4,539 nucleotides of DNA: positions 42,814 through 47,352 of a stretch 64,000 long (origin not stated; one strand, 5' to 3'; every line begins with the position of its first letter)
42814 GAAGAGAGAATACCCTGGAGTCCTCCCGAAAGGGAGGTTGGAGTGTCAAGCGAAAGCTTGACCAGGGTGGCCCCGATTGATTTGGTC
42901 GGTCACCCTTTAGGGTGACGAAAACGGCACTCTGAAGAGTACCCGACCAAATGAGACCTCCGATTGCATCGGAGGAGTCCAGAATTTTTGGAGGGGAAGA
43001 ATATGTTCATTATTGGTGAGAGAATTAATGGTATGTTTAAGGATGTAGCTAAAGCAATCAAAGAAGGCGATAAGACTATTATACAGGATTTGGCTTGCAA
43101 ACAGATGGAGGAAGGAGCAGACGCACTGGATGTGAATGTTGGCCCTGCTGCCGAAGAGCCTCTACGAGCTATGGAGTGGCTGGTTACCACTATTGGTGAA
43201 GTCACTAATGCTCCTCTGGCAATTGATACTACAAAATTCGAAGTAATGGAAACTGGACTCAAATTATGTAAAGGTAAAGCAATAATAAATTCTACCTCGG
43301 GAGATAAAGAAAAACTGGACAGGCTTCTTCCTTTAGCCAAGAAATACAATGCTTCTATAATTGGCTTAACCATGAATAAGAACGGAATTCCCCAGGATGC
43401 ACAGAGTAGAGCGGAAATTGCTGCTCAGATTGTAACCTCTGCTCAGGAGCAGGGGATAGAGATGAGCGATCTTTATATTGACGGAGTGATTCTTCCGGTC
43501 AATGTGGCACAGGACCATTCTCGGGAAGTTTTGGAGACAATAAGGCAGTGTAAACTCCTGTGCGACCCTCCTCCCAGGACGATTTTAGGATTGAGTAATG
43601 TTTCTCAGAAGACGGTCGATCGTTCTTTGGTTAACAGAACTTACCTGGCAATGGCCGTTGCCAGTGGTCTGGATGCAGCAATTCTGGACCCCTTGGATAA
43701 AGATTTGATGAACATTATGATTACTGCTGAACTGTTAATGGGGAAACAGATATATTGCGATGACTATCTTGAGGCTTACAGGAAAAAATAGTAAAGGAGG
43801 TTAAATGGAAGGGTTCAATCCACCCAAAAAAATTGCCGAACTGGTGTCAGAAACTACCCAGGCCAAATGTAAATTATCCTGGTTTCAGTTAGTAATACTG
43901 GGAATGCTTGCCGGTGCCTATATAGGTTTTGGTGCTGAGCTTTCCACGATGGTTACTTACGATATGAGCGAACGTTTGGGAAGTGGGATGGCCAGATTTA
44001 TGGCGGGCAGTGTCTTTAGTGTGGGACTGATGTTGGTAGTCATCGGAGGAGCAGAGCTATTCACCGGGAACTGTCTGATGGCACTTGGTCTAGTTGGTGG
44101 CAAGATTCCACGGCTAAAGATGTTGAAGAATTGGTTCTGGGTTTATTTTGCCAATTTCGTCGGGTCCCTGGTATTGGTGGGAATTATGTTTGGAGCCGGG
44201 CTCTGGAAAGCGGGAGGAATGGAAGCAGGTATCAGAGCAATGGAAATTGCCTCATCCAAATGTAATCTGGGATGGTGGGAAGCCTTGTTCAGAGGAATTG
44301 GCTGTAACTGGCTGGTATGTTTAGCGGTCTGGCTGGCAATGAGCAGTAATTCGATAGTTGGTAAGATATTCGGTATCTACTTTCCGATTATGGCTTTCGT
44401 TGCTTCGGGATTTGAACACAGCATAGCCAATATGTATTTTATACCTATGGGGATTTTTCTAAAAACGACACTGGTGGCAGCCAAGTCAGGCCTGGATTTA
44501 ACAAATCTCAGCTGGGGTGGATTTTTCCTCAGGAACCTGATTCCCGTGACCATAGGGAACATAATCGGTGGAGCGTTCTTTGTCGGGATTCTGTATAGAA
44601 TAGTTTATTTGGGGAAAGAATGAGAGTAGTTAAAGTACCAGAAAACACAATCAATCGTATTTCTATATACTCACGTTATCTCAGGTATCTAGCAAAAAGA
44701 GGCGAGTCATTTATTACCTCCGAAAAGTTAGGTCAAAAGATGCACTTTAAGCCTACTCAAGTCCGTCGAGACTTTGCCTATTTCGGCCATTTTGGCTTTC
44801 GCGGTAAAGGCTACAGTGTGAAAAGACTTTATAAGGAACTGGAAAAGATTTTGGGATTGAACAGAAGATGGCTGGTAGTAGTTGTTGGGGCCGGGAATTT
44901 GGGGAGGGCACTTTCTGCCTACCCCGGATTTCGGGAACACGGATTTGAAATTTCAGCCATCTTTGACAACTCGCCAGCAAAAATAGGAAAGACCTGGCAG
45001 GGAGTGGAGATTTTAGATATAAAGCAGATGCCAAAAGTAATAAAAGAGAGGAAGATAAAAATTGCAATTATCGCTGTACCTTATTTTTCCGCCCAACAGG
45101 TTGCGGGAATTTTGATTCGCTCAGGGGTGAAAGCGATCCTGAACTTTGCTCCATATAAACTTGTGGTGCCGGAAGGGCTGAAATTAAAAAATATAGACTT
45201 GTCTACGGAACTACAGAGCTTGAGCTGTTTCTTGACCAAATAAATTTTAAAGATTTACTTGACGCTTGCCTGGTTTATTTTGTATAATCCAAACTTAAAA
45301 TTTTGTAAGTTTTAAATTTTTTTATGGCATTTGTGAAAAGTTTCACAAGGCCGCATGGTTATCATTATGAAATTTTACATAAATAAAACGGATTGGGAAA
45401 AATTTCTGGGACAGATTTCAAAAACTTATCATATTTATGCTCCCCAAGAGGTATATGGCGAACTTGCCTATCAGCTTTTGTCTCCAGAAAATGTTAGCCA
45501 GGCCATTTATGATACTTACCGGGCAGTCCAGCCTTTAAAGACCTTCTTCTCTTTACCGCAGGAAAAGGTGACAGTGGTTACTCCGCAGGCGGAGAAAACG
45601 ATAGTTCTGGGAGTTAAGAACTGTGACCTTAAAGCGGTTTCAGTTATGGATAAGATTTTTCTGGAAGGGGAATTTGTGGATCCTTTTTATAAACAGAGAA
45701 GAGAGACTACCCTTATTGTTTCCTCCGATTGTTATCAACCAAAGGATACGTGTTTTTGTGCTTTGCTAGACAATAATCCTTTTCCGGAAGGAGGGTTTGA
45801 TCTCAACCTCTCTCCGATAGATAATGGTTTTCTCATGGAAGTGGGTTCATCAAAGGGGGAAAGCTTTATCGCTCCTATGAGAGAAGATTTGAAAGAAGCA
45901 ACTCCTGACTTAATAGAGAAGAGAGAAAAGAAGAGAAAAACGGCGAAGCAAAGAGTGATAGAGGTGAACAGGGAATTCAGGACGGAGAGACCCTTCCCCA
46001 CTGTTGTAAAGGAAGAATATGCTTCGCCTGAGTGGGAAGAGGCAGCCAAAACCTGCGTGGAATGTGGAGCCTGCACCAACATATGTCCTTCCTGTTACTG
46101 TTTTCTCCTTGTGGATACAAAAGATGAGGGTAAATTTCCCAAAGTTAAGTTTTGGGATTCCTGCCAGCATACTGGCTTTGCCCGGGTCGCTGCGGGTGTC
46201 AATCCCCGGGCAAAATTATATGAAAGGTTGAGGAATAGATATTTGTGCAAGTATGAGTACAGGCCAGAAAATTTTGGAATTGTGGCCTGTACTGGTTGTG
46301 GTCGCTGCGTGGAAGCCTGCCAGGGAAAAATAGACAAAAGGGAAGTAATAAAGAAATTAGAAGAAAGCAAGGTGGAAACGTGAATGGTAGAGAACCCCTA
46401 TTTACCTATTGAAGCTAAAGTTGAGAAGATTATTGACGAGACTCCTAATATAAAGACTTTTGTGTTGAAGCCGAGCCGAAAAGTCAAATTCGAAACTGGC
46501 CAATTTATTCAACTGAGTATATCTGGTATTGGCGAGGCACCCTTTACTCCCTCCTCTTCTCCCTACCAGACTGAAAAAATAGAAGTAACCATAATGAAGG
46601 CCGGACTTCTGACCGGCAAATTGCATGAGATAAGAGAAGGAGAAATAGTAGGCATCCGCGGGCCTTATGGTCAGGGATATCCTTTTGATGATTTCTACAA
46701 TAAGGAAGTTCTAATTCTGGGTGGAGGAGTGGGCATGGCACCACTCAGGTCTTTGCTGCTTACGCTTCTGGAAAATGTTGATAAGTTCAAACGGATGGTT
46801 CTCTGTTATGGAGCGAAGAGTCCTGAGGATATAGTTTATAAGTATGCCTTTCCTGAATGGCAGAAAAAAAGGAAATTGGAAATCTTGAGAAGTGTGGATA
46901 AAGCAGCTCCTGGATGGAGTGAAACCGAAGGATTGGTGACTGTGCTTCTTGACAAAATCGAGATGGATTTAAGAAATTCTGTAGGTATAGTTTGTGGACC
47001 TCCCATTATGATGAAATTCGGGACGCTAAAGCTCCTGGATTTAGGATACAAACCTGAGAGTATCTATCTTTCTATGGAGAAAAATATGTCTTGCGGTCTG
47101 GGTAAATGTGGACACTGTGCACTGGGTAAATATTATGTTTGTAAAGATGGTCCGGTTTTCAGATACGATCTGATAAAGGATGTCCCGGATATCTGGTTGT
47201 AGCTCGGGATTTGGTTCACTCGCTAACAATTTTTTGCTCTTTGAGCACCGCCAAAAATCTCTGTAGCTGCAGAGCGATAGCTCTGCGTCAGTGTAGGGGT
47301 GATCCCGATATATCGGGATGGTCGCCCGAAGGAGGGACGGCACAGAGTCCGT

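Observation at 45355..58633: Membrane-bound group 4 hydrogenase with Mrp module, headed by an NAD(P)-linked AsrA/AsrB-like pair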

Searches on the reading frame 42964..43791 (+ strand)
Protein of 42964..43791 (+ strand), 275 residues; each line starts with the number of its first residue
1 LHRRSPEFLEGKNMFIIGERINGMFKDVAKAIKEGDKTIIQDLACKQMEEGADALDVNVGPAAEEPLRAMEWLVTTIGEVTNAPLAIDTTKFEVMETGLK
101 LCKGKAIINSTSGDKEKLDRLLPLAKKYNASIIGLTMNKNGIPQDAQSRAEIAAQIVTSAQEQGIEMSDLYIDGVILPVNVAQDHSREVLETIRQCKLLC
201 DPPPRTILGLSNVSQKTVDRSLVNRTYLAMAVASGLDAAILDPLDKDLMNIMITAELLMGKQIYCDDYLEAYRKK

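Call 29: search_protein_families(library=ncbifam, proteins=[window:42964-43791:+], max_evalue=0.00001)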
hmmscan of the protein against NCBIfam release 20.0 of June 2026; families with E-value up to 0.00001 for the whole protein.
window:42964-43791:+ (275 aa): 5 families
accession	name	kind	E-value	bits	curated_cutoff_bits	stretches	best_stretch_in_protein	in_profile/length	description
NF005719.0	PRK07535.1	domain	1.2e-95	319.7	259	1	14-275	1-261/268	methyltetrahydrofolate:corrinoid/iron-sulfur protein methyltransferase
NF040758.1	CODH_ACS_meth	exception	3.8e-52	177.2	370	1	14-270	4-260/261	carbon monoxide dehydrogenase/acetyl-CoA synthase methytransferase subunit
TIGR02082.1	metH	equivalog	1.1e-35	122.7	1010.85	1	10-250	339-593/1182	methionine synthase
NF007024.0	PRK09490.1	equivalog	4.7e-20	71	1497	1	14-242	360-602/1234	methionine synthase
TIGR01496.1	DHPS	equivalog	4.6e-06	26.5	162.6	1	44-165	29-156/258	dihydropteroate synthase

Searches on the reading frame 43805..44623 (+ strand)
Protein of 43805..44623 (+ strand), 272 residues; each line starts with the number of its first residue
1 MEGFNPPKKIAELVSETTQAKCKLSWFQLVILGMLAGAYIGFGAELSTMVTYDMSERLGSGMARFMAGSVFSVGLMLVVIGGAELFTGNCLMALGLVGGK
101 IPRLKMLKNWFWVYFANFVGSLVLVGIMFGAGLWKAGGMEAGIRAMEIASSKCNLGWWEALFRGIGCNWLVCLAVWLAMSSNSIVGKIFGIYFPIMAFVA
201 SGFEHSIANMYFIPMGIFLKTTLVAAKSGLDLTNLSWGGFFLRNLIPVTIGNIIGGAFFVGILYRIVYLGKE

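Call 29: search_protein_families(library=ncbifam, proteins=[window:43805-44623:+], max_evalue=0.00001)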
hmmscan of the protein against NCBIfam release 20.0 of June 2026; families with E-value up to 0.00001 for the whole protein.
window:43805-44623:+ (272 aa): 5 families
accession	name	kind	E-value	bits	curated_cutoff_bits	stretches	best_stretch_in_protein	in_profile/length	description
TIGR00790.1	fnt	subfamily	7.5e-73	245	232.3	1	22-269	2-238/239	formate/nitrite family transporter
TIGR04060.1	formate_focA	equivalog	1.9e-67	227.3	290.1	1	11-268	4-266/268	formate transporter FocA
NF008069.0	PRK10805.1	equivalog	6.2e-51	173.5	440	1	10-270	15-280/285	formate transporter FocA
NF007261.0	PRK09713.1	exception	1.3e-31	110.2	499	1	10-272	18-281/282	formate transporter FocB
NF008595.0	PRK11562.1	equivalog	1.2e-27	96.9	293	1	30-264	28-245/268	nitrite transporter NirC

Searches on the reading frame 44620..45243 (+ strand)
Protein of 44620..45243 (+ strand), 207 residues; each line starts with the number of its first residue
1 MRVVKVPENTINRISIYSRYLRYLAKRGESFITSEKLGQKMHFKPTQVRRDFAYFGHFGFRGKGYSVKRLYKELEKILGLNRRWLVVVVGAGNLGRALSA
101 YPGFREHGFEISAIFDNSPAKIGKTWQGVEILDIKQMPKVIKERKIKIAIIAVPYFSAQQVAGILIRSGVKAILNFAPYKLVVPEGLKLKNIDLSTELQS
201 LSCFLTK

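Call 29: search_protein_families(library=ncbifam, proteins=[window:44620-45243:+], max_evalue=0.00001)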
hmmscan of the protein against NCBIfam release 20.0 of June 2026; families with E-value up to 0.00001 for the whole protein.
window:44620-45243:+ (207 aa): 9 families
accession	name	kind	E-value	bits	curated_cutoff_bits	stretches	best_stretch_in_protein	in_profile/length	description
NF003995.0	PRK05472.2-4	subfamily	9.1e-78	260.6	126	1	3-204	3-204/213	redox-sensing transcriptional repressor Rex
NF003993.0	PRK05472.2-2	equivalog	5.6e-76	254.8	217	1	1-204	1-204/212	redox-sensing transcriptional repressor Rex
NF003992.0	PRK05472.2-1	equivalog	6e-65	218.9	226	1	5-202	20-217/249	redox-sensing transcriptional repressor Rex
NF003990.0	PRK05472.1-4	equivalog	2.4e-61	207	233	1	5-206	6-207/214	redox-sensing transcriptional repressor Rex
NF003996.0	PRK05472.2-5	equivalog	3.5e-58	196.9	138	1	6-206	2-200/209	redox-sensing transcriptional repressor Rex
NF003994.0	PRK05472.2-3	equivalog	1.2e-56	191.5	130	1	4-204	7-207/217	redox-sensing transcriptional repressor Rex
NF003989.0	PRK05472.1-3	equivalog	2.1e-55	187.8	177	1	4-205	6-207/215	redox-sensing transcriptional repressor Rex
NF003988.0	PRK05472.1-1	equivalog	8.2e-39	133.8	321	1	5-206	6-209/214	redox-sensing transcriptional repressor Rex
NF003991.0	PRK05472.1-5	equivalog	6.5e-37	127.5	198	1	4-205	5-206/211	redox-sensing transcriptional repressor Rex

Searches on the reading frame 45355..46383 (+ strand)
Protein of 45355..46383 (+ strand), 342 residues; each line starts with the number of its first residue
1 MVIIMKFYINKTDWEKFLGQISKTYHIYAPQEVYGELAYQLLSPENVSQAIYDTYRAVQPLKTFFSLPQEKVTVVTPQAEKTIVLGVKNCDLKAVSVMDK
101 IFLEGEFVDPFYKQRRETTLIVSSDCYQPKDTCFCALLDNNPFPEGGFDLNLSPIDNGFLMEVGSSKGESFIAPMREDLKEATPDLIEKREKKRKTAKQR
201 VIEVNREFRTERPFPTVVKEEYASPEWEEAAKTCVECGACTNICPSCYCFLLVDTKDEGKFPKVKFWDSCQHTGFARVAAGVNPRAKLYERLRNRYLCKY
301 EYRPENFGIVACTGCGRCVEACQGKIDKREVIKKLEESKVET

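Call 3: search_protein_families(library=pfam, proteins=[window:45355-46383:+], max_evalue=0.01)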
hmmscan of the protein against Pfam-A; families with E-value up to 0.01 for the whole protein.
window:45355-46383:+ (342 aa): 11 families
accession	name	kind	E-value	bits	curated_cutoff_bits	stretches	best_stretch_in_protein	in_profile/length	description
PF17179.9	Fer4_22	-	4.6e-26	92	27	1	233-326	1-95/95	4Fe-4S dicluster domain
PF13187.11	Fer4_9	-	7.8e-07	29.5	27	2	305-325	34-50/52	4Fe-4S dicluster domain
PF12838.12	Fer4_7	-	3.2e-06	27.9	27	2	225-246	29-50/52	4Fe-4S dicluster domain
PF13183.11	Fer4_8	-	6.3e-06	27.1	27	2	231-325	2-67/68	4Fe-4S dicluster domain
PF13534.11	Fer4_17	-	1.6e-05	25.8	22.2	1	221-246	33-58/61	4Fe-4S dicluster domain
PF12797.12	Fer4_2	-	8.7e-05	22.7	24.5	0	232-246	8-22/22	4Fe-4S binding domain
PF13237.11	Fer4_10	-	0.00012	22.4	25.5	1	230-322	5-52/53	4Fe-4S dicluster domain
PF00037.32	Fer4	-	0.00013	22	21.1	0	312-322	8-18/24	4Fe-4S binding domain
PF13746.11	Fer4_18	-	0.00091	19.8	27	0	307-331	56-80/114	4Fe-4S dicluster domain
PF12798.12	Fer4_3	-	0.0013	19.9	27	0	312-323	1-12/15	4Fe-4S binding domain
PF12800.12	Fer4_4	-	0.0015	19.2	24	0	232-245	2-15/17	4Fe-4S binding domain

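Call 29: search_protein_families(library=ncbifam, proteins=[window:45355-46383:+], max_evalue=0.00001)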
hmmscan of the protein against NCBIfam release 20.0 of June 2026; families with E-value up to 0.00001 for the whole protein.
window:45355-46383:+ (342 aa): 3 families
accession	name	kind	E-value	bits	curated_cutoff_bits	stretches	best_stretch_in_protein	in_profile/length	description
NF040829.1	sulfhyd_ShyB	equivalog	1.1e-49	169.3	690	1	10-338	7-332/334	NAD(P)-dependent hydrogenase/sulfhydrogenase 2 subunit beta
NF040833.1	sulfhyd_HydB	equivalog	1.3e-48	165.7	750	1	11-332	8-332/367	NADPH-dependent hydrogenase/sulfhydrogenase 1 subunit beta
TIGR02910.1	sulfite_red_A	equivalog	3.2e-39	135.1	323.15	1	5-337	1-328/334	anaerobic sulfite reductase subunit AsrA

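Call 30: search_solved_structures(query=window:45355-46383:+, max_evalue=0.01)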
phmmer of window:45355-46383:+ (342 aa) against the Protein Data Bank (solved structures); distinct sequences matched with E-value up to 0.01: 3.
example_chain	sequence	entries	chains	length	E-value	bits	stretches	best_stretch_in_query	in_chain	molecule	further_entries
9nez_B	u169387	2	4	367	5.3e-43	150.5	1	12-327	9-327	Sulfhydrogenase 1 subunit beta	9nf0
8rvu_E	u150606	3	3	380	4.7e-06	29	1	159-250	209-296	Formate dehydrogenase, beta subunit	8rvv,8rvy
9t1s_M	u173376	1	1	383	0.0047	19.1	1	161-262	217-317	formate dehydrogenase (coenzyme F420)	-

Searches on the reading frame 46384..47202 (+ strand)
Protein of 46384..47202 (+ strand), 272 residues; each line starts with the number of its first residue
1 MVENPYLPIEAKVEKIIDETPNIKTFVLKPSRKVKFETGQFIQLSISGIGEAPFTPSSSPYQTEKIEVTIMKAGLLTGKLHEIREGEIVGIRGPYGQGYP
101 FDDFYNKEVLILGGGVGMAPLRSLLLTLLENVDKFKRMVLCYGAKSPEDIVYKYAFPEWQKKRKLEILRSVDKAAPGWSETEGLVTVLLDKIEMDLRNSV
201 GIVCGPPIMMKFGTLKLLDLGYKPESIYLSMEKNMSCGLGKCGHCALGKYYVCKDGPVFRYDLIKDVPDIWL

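Call 3: search_protein_families(library=pfam, proteins=[window:46384-47202:+], max_evalue=0.01)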
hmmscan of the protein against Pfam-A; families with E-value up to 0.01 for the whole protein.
window:46384-47202:+ (272 aa): 4 families
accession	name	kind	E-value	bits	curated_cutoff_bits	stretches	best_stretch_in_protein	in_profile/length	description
PF00175.26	NAD_binding_1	-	3.1e-16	60.4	22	1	112-212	2-106/109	Oxidoreductase NAD-binding domain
PF10418.14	DHODB_Fe-S_bind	-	3.8e-10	39.7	23.9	1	232-264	1-40/41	Iron-sulfur cluster binding domain of dihydroorotate dehydrogenase B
PF00970.30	FAD_binding_6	-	6.1e-06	26.9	21.1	1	12-97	3-96/99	Oxidoreductase FAD-binding domain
PF08022.18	FAD_binding_8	-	0.0099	16.4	22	0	23-82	17-80/109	FAD-binding domain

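Call 29: search_protein_families(library=ncbifam, proteins=[window:46384-47202:+], max_evalue=0.00001)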
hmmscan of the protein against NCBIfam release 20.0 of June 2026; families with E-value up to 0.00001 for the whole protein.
window:46384-47202:+ (272 aa): 21 families
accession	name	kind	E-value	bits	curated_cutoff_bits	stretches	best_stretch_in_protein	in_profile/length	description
NF006220.0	PRK08345.1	subfamily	1.9e-65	221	395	1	3-261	5-284/294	cytochrome-c3 hydrogenase subunit gamma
TIGR02911.1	sulfite_red_B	equivalog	6.2e-64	215.6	288.6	1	5-265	2-257/261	anaerobic sulfite reductase subunit AsrB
NF040830.1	sulfhyd_ShyC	equivalog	5.2e-55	186.6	600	1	4-261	2-278/288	NAD(P)-dependent hydrogenase/sulfhydrogenase 2 subunit gamma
NF040835.1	sulfhyd_HydG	equivalog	5.2e-53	180.2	650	1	3-268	12-288/292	NADPH-dependent hydrogenase/sulfhydrogenase 1 subunit gamma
NF000796.0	PRK00054.1-1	equivalog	8.7e-48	162.8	224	1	8-264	3-235/254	dihydroorotate dehydrogenase electron transfer subunit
NF000798.0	PRK00054.1-3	equivalog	1.4e-23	83.9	219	1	25-260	20-238/244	dihydroorotate dehydrogenase electron transfer subunit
NF000799.0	PRK00054.1-4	equivalog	6.1e-23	81.2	314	1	37-262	34-254/258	dihydroorotate dehydrogenase electron transfer subunit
NF058606.1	GlBtMonoRdsGbcB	equivalog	3.9e-18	65.5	500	1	12-222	17-237/362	glycine betaine monooxygenase reductase subunit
NF009414.0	PRK12778.1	equivalog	4.6e-18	64.8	1103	1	35-262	27-246/752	bifunctional dihydroorotate dehydrogenase B NAD binding subunit/NADPH-dependent glutamate synthase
NF004862.0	PRK06222.1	subfamily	7.3e-18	65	220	1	34-260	26-244/281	sulfide/dihydroorotate dehydrogenase-like FAD/NAD-binding protein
NF005963.0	PRK08051.1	equivalog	2.4e-17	63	230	1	9-211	4-208/233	NAD(P)H-flavin reductase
NF040810.1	BenC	equivalog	3.3e-17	62.6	430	1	11-228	107-326/333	benzoate 1,2-dioxygenase electron transfer component BenC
NF000797.0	PRK00054.1-2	equivalog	1.8e-16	60.2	270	1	19-260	25-261/267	dihydroorotate dehydrogenase electron transfer subunit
TIGR01941.1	nqrF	equivalog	5.5e-15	55.2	295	1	70-229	236-400/405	NADH:ubiquinone reductase (Na(+)-transporting) subunit F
NF045803.1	MethMoxFADbindMmoC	equivalog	3.5e-14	52.3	500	1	31-229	135-337/343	aromatic/alkene monooxygenase hydroxylase FAD-binding subunit MmoC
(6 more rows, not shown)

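Call 31: search_solved_structures(query=window:46384-47202:+, max_evalue=0.001, show_alignments=2)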
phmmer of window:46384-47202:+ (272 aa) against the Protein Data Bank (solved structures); distinct sequences matched with E-value up to 0.001: 49.
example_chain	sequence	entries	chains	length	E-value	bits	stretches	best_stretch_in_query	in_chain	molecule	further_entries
9nez_C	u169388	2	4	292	1.3e-51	178.8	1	3-268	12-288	Sulfhydrogenase 1 subunit gamma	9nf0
5ksw_B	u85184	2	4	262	1.6e-17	67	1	22-259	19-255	Dihydroorotate dehydrogenase B (NAD(+)), electron transfer subunit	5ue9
4ylf_A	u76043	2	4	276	3.8e-16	62.5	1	26-262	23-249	Dihydroorotate dehydrogenase B (NAD(+)), electron transfer subunit homolog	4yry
1ep1_B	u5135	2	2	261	9.7e-16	61.2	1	38-259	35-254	DIHYDROOROTATE DEHYDROGENASE B (PYRK SUBUNIT)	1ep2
1ep3_B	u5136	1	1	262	9.8e-16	61.1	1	38-259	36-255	DIHYDROOROTATE DEHYDROGENASE B (PYRK SUBUNIT)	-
2eix_A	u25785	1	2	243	1.4e-11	47.5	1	9-228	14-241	NADH-cytochrome b5 reductase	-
7qty_A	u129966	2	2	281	3.3e-11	46.3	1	73-229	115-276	Na(+)-translocating NADH-quinone reductase subunit F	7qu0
7qu3_A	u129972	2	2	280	4.5e-11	45.8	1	74-229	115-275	Na(+)-translocating NADH-quinone reductase subunit F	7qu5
2r6h_A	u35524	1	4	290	1.3e-10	44.3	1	71-192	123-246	NADH:ubiquinone oxidoreductase, Na translocating, F subunit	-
8ad3_A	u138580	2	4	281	4.5e-09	39.3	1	74-229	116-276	Na(+)-translocating NADH-quinone reductase subunit F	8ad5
4u9u_A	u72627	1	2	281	4.8e-09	39.2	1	74-229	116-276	Na(+)-translocating NADH-quinone reductase subunit F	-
8ad4_A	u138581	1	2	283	4.9e-09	39.2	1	74-229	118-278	Na(+)-translocating NADH-quinone reductase subunit F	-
4uaj_A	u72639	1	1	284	4.9e-09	39.2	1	74-229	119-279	Na(+)-translocating NADH-quinone reductase subunit F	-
5yly_A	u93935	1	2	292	5.6e-09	39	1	77-215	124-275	Nitrate reductase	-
1a8p_A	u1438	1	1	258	5.9e-09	38.9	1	27-157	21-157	NADPH:FERREDOXIN OXIDOREDUCTASE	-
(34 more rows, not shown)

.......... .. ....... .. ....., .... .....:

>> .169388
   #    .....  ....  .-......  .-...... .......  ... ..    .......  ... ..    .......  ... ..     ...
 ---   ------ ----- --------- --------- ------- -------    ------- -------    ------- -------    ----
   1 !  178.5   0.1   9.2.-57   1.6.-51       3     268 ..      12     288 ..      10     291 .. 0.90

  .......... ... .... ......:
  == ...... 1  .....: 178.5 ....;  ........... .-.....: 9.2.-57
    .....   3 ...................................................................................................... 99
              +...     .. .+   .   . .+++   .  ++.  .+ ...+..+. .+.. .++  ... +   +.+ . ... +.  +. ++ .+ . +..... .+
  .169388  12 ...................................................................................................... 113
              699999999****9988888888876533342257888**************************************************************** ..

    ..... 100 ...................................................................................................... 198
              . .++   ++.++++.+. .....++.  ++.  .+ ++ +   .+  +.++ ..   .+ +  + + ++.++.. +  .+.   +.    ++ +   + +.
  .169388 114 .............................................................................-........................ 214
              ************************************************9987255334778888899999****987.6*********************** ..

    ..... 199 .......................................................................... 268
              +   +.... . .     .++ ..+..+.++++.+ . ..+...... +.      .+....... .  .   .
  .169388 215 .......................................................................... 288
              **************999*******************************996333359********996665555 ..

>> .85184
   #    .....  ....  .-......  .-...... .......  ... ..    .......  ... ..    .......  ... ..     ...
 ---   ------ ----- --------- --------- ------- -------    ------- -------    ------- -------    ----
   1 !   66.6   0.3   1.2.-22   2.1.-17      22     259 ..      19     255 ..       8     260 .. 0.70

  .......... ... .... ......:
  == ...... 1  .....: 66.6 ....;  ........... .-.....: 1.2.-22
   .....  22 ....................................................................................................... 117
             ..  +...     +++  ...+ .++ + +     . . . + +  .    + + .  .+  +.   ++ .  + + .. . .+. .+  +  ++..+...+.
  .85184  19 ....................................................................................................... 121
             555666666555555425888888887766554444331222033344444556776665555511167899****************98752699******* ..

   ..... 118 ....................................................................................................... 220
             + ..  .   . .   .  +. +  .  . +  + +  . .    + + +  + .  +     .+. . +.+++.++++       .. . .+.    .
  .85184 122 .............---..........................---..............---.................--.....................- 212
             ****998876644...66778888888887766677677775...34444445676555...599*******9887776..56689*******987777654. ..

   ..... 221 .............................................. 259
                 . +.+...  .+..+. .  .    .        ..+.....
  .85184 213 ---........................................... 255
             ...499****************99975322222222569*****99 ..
